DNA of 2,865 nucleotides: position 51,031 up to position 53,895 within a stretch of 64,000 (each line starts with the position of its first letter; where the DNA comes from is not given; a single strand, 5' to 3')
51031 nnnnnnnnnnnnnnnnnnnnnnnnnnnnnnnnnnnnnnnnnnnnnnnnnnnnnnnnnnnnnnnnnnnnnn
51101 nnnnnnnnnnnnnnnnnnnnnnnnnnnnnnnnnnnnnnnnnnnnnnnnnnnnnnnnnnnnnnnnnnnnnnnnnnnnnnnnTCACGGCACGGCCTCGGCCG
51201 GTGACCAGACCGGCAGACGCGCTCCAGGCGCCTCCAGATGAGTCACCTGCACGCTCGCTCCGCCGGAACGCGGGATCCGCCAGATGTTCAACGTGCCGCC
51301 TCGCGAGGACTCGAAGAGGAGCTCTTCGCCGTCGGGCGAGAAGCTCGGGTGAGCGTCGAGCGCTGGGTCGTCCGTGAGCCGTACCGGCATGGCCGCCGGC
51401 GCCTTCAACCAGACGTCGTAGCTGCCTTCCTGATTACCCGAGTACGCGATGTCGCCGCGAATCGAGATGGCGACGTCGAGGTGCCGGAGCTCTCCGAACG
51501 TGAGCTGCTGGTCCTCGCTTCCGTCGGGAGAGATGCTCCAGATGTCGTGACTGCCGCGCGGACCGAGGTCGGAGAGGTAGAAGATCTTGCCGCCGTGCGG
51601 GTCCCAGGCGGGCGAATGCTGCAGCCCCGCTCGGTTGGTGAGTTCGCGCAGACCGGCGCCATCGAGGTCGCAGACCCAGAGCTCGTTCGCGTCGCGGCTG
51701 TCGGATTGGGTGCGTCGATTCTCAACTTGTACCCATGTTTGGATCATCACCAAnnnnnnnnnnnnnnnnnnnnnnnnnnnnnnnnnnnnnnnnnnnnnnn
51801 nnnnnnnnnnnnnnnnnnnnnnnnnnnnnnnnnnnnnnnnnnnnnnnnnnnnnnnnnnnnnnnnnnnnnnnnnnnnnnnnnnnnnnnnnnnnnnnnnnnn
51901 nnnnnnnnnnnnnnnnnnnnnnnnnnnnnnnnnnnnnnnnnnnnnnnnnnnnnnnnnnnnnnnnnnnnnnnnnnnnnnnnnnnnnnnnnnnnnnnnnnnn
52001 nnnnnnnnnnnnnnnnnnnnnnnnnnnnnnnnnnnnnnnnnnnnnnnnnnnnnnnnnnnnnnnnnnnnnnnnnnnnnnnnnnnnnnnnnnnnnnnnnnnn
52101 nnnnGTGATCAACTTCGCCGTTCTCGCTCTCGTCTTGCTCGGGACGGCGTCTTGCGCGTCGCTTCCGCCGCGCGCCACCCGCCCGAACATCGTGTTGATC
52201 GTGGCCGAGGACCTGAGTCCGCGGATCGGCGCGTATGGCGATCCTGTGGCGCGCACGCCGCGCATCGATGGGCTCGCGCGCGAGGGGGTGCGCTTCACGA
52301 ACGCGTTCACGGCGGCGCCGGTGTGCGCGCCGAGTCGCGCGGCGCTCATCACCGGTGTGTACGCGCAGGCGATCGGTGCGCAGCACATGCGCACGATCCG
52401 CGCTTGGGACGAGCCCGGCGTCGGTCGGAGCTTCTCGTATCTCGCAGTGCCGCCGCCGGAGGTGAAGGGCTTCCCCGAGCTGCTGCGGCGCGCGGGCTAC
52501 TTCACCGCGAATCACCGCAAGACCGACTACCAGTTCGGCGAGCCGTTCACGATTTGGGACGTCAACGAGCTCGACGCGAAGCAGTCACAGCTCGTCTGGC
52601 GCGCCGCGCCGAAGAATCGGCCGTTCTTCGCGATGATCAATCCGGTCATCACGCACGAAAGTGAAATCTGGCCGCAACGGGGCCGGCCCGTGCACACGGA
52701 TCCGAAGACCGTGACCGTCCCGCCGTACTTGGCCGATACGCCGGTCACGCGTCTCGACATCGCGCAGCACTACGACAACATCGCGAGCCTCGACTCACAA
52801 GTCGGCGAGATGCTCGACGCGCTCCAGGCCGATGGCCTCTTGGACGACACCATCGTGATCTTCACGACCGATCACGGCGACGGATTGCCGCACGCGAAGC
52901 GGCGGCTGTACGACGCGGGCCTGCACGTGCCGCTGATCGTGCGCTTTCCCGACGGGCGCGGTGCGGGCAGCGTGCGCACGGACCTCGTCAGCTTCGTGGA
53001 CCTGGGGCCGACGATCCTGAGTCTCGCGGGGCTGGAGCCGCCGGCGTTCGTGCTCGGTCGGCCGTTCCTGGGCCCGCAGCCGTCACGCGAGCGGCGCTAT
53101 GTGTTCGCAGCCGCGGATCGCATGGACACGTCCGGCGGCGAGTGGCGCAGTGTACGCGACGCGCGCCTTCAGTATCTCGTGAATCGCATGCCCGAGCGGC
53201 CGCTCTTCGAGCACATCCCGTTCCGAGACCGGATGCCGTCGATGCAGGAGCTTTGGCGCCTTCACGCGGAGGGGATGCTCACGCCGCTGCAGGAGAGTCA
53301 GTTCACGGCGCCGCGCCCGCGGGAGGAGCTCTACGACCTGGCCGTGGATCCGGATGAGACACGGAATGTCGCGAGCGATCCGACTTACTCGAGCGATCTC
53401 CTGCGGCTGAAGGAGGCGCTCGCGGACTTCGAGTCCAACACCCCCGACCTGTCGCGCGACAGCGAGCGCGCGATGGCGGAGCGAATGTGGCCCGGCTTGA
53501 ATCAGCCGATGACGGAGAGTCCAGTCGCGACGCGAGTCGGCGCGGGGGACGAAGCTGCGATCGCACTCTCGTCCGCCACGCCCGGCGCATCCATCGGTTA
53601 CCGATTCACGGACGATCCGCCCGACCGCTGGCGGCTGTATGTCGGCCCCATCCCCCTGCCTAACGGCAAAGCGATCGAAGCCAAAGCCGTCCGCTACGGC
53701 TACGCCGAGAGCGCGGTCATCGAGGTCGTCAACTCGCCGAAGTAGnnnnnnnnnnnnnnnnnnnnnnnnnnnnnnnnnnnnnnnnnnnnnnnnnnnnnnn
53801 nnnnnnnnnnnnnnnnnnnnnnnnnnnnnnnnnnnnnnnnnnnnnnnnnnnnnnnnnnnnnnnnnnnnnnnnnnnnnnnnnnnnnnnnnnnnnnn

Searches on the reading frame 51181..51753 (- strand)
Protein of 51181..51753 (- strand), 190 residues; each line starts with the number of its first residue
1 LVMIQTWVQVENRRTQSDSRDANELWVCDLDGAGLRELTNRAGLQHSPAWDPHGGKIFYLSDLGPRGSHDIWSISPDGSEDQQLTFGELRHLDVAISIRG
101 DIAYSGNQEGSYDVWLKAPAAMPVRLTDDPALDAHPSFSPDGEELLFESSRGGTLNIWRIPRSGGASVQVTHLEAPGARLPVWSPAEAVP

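Call 59: search_protein_families(library=pfam, proteins=[window:51181-51753:-], max_evalue=0.001)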
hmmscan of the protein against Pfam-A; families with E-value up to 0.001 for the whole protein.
window:51181-51753:- (190 aa): 1 family
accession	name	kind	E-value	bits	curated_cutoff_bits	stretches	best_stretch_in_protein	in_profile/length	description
PF07676.18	PD40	-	2.5e-14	53.2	20.9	2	124-159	2-38/38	WD40-like Beta Propeller Repeat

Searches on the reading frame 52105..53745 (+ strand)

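Call 59: search_protein_families(library=pfam, proteins=[window:52105-53745:+], max_evalue=0.001)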
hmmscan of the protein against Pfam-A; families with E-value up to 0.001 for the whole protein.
window:52105-53745:+ (546 aa): 4 families
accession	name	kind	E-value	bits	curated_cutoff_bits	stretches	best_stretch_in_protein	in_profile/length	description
PF00884.28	Sulfatase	-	2.6e-42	145.6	25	1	27-309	1-300/301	Sulfatase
PF16347.10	SGSH_C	-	1.6e-13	51.5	29.3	1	264-321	7-64/154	N-sulphoglucosamine sulphohydrolase, C-terminal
PF01663.27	Phosphodiest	-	1.1e-05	25.7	23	0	221-258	183-220/342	Type I phosphodiesterase / nucleotide pyrophosphatase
PF02995.22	DUF229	-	0.00014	21.2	25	1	223-265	307-343/496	Protein of unknown function (DUF229)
